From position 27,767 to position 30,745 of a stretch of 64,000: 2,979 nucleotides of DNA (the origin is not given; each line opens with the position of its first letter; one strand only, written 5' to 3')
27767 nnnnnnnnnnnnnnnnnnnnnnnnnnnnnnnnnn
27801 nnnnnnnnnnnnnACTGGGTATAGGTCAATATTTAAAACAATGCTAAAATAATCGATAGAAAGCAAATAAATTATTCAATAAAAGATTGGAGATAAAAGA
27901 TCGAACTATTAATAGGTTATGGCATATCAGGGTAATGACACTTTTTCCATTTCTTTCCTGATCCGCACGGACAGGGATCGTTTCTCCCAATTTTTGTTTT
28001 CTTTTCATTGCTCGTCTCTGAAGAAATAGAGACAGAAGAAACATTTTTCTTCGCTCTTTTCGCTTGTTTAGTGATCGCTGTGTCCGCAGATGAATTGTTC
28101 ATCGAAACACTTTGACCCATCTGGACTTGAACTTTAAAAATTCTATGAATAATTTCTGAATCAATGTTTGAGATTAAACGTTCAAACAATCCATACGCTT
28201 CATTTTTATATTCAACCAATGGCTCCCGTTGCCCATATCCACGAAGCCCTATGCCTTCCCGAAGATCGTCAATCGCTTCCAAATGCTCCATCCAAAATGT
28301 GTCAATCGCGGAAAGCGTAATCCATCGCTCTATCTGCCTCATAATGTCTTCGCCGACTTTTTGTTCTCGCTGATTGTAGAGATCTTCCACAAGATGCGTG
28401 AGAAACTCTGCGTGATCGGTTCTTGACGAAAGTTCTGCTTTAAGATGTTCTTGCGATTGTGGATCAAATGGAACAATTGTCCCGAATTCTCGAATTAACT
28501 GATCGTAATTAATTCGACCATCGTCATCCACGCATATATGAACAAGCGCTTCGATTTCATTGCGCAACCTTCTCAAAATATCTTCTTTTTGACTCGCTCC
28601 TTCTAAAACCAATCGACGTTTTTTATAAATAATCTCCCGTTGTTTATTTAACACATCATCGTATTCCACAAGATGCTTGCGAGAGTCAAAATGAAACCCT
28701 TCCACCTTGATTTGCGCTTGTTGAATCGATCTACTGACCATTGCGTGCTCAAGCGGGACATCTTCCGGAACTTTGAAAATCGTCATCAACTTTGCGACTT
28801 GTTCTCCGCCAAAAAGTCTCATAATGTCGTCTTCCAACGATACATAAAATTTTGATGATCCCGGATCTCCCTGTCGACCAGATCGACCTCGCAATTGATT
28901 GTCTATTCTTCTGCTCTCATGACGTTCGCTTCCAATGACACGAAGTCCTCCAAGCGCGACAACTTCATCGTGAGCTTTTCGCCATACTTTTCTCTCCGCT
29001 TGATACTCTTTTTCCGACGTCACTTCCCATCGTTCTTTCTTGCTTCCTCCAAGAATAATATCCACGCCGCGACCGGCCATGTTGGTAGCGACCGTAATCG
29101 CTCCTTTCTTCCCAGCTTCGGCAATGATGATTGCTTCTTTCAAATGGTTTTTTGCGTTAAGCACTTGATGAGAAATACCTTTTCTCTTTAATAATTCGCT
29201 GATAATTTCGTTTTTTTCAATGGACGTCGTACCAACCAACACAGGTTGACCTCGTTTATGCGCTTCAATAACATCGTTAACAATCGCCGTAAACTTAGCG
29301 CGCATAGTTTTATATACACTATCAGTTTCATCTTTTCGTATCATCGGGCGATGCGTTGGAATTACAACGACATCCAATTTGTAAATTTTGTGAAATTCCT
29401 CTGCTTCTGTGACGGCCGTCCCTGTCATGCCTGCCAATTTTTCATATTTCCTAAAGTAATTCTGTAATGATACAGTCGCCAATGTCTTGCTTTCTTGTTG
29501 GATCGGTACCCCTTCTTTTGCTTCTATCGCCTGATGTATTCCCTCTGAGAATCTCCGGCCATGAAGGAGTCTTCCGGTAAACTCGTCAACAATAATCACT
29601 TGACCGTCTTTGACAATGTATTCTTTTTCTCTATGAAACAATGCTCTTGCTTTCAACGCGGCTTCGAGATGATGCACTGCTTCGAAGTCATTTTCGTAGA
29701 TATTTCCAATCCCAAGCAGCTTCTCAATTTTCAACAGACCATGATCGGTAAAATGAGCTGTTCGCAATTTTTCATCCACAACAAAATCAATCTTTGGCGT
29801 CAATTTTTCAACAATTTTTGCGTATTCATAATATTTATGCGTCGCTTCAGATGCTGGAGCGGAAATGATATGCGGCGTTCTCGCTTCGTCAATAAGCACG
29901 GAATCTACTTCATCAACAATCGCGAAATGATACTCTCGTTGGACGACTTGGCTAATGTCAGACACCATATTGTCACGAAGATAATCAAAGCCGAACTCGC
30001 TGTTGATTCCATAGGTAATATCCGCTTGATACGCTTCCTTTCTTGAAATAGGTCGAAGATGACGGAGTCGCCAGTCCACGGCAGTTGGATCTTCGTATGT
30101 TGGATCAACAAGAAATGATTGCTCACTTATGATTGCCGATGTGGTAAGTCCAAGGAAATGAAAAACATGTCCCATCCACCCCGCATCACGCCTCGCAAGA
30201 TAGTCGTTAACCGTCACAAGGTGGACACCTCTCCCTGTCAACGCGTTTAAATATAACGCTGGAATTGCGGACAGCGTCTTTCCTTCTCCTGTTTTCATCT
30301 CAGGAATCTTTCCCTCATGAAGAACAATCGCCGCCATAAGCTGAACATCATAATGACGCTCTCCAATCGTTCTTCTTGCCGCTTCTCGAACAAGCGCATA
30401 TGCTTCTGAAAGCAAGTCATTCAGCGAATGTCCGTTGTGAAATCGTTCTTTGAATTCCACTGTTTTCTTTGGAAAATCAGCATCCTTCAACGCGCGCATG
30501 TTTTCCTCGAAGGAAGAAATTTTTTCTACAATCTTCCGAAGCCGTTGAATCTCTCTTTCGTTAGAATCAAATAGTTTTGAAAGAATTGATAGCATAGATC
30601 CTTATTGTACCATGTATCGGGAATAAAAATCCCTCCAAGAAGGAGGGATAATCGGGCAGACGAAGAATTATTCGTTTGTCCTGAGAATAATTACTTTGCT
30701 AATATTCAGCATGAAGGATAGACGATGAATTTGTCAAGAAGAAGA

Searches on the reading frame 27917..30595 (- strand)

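Call 68: search_protein_families(library=pfam, proteins=[window:27917-30595:-], max_evalue=0.0001)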
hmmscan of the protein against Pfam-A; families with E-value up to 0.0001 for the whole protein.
window:27917-30595:- (892 aa): 5 families
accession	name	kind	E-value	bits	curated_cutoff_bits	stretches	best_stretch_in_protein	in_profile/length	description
PF07517.20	SecA_DEAD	-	3.6e-118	394.5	24.6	1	7-402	3-290/290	SecA DEAD-like domain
PF21090.3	P-loop_SecA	-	2.9e-86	288.8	27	1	417-612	1-205/205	SecA P-loop domain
PF07516.18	SecA_SW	-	5.7e-59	200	26.7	1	614-823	1-200/200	SecA Wing and Scaffold domain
PF01043.26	SecA_PP_bind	-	6.1e-37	127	23.5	1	251-358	2-110/110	SecA preprotein cross-linking domain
PF02810.21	SEC-C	-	2.3e-09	37.4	20.4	1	871-889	1-19/19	SEC-C motif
